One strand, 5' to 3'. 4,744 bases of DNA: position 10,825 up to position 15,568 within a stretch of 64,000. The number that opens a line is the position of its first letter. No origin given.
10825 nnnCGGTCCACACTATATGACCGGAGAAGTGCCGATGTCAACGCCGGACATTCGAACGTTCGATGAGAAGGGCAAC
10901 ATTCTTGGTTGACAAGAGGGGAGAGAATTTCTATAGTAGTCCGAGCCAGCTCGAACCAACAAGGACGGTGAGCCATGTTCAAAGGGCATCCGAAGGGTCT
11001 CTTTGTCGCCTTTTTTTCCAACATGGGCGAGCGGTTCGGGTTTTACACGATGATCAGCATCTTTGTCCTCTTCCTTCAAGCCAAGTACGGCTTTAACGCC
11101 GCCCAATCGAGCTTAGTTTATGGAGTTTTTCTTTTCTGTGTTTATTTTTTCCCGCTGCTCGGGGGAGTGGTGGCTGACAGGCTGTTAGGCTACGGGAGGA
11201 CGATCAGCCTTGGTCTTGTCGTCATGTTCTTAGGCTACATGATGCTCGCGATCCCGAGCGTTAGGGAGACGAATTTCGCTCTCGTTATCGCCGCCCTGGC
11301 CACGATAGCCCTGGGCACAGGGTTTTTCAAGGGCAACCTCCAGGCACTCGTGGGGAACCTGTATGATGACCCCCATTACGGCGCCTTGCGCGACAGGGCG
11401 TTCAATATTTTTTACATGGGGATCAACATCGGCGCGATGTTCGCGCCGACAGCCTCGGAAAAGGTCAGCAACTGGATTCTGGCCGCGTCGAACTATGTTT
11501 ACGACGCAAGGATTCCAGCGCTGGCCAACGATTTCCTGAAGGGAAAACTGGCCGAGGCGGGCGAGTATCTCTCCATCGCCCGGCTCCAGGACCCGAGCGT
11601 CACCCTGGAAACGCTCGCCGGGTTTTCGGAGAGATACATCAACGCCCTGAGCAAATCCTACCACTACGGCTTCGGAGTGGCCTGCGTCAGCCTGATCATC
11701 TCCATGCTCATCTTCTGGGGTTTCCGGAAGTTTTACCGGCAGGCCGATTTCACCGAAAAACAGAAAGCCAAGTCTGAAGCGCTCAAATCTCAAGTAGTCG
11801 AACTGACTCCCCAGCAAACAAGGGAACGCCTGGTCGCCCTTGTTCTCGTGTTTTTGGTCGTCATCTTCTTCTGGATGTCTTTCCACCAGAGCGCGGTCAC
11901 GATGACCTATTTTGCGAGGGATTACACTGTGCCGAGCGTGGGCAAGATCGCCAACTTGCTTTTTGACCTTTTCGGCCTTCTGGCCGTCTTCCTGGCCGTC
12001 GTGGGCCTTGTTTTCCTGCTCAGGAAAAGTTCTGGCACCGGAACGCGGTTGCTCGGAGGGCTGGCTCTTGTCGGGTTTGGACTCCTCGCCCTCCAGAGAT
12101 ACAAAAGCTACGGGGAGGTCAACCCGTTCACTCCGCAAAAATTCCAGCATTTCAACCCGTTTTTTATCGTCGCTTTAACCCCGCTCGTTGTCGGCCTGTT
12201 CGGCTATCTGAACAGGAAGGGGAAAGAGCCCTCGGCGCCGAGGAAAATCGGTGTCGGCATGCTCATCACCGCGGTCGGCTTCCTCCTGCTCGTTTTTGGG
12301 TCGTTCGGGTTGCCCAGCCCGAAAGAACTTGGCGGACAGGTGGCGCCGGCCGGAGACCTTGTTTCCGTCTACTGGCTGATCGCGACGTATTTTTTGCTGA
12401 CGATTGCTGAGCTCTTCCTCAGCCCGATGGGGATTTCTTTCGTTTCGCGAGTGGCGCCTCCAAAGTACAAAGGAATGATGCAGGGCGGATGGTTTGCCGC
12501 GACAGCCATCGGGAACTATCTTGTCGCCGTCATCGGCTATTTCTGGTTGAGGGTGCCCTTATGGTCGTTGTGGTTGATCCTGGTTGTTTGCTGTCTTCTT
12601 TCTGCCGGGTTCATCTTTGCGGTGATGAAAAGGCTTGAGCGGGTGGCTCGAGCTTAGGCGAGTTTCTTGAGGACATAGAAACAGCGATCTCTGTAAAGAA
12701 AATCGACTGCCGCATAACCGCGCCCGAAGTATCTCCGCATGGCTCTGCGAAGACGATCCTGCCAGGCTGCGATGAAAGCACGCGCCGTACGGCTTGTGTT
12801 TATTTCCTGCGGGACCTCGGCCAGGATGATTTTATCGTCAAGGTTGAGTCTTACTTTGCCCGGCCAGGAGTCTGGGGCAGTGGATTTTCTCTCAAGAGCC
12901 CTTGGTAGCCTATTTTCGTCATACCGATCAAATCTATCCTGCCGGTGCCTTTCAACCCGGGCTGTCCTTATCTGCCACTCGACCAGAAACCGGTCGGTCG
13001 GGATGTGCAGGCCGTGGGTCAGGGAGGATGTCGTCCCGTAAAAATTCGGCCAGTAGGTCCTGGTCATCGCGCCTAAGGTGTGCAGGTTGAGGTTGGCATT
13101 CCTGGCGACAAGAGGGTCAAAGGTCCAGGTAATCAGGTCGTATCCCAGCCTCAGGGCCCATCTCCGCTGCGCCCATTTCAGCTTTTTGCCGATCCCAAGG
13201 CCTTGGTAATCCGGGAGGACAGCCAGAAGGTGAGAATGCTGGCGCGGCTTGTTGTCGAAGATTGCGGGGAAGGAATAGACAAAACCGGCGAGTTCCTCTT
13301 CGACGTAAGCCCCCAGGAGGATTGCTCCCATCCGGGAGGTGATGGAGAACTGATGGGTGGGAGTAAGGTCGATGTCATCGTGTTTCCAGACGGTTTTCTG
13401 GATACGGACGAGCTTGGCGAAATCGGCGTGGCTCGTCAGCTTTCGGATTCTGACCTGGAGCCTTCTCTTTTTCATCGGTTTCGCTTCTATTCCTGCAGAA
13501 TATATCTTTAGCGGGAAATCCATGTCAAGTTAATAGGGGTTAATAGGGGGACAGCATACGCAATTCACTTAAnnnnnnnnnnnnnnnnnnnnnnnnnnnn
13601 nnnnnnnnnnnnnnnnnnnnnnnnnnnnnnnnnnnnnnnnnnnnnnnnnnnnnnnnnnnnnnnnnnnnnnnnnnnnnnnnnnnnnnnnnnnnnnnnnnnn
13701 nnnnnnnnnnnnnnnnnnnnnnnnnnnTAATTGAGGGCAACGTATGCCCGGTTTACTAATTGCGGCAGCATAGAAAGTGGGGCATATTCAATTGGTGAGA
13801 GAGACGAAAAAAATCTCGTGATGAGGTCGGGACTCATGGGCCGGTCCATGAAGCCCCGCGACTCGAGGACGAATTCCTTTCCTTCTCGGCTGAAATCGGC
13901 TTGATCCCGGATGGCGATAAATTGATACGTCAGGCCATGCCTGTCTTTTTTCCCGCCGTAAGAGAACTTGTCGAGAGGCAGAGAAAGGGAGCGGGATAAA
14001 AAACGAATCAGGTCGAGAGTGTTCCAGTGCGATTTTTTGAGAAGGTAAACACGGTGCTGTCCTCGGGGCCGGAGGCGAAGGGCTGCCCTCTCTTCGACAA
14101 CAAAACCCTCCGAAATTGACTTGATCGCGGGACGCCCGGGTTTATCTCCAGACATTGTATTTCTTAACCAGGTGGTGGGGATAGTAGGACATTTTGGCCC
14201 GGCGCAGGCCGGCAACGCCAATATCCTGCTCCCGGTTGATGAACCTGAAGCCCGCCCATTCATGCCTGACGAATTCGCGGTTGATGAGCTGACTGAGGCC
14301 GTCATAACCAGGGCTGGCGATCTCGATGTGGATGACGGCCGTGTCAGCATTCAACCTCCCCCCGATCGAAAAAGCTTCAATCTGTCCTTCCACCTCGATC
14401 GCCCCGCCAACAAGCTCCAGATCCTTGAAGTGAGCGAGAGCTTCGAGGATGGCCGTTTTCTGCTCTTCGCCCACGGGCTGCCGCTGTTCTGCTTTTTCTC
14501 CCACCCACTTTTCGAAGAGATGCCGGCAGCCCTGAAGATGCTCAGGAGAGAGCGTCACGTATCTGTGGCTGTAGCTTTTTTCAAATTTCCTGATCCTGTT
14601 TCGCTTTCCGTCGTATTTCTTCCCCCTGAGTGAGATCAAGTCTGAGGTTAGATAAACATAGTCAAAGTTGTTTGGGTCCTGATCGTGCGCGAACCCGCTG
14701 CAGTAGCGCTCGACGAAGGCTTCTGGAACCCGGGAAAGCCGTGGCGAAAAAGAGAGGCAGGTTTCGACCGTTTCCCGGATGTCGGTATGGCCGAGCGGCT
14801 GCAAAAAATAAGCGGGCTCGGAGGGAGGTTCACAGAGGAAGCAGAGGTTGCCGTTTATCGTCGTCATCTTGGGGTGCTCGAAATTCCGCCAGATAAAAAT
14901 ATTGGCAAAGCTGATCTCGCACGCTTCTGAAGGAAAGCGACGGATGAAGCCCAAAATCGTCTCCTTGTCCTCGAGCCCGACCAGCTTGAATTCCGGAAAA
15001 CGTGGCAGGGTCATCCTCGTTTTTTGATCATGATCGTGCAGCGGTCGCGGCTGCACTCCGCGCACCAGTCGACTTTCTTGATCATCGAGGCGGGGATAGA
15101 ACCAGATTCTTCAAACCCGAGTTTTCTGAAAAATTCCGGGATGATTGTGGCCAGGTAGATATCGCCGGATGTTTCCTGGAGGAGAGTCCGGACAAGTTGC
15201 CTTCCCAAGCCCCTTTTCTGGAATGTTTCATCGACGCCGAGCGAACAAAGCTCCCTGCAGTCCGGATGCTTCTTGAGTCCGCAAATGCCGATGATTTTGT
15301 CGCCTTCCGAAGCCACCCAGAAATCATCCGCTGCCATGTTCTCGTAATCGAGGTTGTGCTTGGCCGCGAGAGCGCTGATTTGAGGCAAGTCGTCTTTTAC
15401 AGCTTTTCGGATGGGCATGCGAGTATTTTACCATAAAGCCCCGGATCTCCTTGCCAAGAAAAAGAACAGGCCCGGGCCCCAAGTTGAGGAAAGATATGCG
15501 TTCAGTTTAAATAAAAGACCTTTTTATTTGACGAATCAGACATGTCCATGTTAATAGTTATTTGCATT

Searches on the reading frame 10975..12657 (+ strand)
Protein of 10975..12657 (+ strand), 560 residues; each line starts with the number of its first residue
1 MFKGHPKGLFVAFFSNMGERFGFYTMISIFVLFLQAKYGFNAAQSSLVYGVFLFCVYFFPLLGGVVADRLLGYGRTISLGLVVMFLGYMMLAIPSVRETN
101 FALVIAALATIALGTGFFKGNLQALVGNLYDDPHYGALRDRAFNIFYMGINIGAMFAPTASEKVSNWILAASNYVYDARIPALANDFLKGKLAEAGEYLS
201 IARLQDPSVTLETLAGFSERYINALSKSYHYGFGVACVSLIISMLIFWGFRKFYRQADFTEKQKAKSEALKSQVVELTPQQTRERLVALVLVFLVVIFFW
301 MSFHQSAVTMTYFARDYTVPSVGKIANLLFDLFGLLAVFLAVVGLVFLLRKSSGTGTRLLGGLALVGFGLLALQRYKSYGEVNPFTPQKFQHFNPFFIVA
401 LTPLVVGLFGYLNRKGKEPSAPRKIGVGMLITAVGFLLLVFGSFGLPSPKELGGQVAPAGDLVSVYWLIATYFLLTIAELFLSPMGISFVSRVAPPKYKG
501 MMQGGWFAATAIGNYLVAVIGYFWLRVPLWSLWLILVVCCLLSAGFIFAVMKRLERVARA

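Call 3: search_protein_families(library=pfam, proteins=[window:10975-12657:+], max_evalue=0.01)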
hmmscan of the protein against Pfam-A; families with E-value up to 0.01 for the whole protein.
window:10975-12657:+ (560 aa): 2 families
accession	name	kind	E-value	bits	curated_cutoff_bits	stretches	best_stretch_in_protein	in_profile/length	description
PF00854.27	PTR2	-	2.5e-50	172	27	3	75-259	2-130/392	POT family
PF07690.21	MFS_1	-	3.5e-20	72.7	33.4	2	13-162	2-142/347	Major Facilitator Superfamily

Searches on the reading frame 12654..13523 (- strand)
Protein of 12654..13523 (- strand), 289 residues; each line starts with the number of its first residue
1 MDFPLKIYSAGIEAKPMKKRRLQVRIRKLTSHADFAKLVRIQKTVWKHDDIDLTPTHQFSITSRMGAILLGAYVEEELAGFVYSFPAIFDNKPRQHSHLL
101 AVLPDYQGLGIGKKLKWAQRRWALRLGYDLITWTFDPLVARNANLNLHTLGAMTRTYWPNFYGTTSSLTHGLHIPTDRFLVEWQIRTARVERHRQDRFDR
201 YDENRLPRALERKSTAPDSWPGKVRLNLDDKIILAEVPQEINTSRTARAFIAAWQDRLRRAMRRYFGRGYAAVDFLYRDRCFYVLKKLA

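Call 3: search_protein_families(library=pfam, proteins=[window:12654-13523:-], max_evalue=0.01)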
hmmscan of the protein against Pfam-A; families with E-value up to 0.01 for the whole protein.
window:12654-13523:- (289 aa): 3 families
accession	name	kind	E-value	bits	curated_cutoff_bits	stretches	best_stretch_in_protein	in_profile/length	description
PF00583.31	Acetyltransf_1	-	6.8e-08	33.2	20.7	1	55-134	21-99/116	Acetyltransferase (GNAT) family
PF13508.13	Acetyltransf_7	-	1.2e-05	26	27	1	70-130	6-64/84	Acetyltransferase (GNAT) domain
PF13673.13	Acetyltransf_10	-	0.00013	22.4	23.6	1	66-115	30-72/128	Acetyltransferase (GNAT) domain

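Call 26: search_protein_families(library=ncbifam, proteins=[window:12654-13523:-], max_evalue=0.001)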
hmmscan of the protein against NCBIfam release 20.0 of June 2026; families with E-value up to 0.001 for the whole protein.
window:12654-13523:- (289 aa): 0 families

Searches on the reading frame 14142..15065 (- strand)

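Call 3: search_protein_families(library=pfam, proteins=[window:14142-15065:-], max_evalue=0.01)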
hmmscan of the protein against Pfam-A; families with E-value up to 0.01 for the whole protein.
window:14142-15065:- (307 aa): 1 family
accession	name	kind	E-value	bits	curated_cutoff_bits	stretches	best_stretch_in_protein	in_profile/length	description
PF09924.15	LPG_synthase_C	-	2.2e-46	158.7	27.5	1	43-304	3-296/298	Phosphatidylglycerol lysyltransferase, C-terminal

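Call 4: search_protein_families(library=ncbifam, proteins=[window:14142-15065:-], max_evalue=0.01)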
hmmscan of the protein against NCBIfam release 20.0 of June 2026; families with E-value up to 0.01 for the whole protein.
window:14142-15065:- (307 aa): 0 families

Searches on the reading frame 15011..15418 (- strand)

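Call 3: search_protein_families(library=pfam, proteins=[window:15011-15418:-], max_evalue=0.01)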
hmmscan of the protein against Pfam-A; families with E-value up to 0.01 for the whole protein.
window:15011-15418:- (135 aa): 5 families
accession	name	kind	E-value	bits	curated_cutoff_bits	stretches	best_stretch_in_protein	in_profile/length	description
PF13508.13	Acetyltransf_7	-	3.4e-13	50.2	27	1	31-104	3-84/84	Acetyltransferase (GNAT) domain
PF00583.31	Acetyltransf_1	-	1.7e-12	48.1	20.7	1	25-102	24-116/116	Acetyltransferase (GNAT) family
PF13673.13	Acetyltransf_10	-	1.4e-08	35.2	23.6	1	29-105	29-110/128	Acetyltransferase (GNAT) domain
PF08445.16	FR47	-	5.7e-05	23.5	22.1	1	51-103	18-78/86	FR47-like protein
PF14542.12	Acetyltransf_CG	-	0.0054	17.3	30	1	37-83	6-53/80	GCN5-related N-acetyl-transferase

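Call 4: search_protein_families(library=ncbifam, proteins=[window:15011-15418:-], max_evalue=0.01)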
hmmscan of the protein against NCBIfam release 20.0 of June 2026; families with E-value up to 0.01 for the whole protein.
window:15011-15418:- (135 aa): 7 families
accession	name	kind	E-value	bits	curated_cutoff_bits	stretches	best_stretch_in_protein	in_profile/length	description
NF005840.0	PRK07757.1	equivalog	4e-12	46.3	154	1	31-122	42-137/153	N-acetyltransferase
NF040501.1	resist_ArsN2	equivalog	4.1e-10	39.4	125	1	11-105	2-104/133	arsenic resistance N-acetyltransferase ArsN2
NF005921.0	PRK07922.1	equivalog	2.7e-07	30.3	180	1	19-107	35-128/170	amino-acid N-acetyltransferase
TIGR01575.1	rimI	equivalog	6.2e-07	29.6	86.4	1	28-85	29-86/132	ribosomal protein S18-alanine N-acetyltransferase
NF008964.0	PRK12308.1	equivalog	2.6e-06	26.1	657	1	32-121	504-600/624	argininosuccinate lyase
TIGR03448.1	mycothiol_MshD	equivalog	0.00077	18.9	163.1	1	31-80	199-254/294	mycothiol synthase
NF033078.2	AAC_6p_Ia_fam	equivalog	0.0088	15.9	265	0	38-82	58-103/181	AAC(6')-Ia family aminoglycoside 6'-N-acetyltransferase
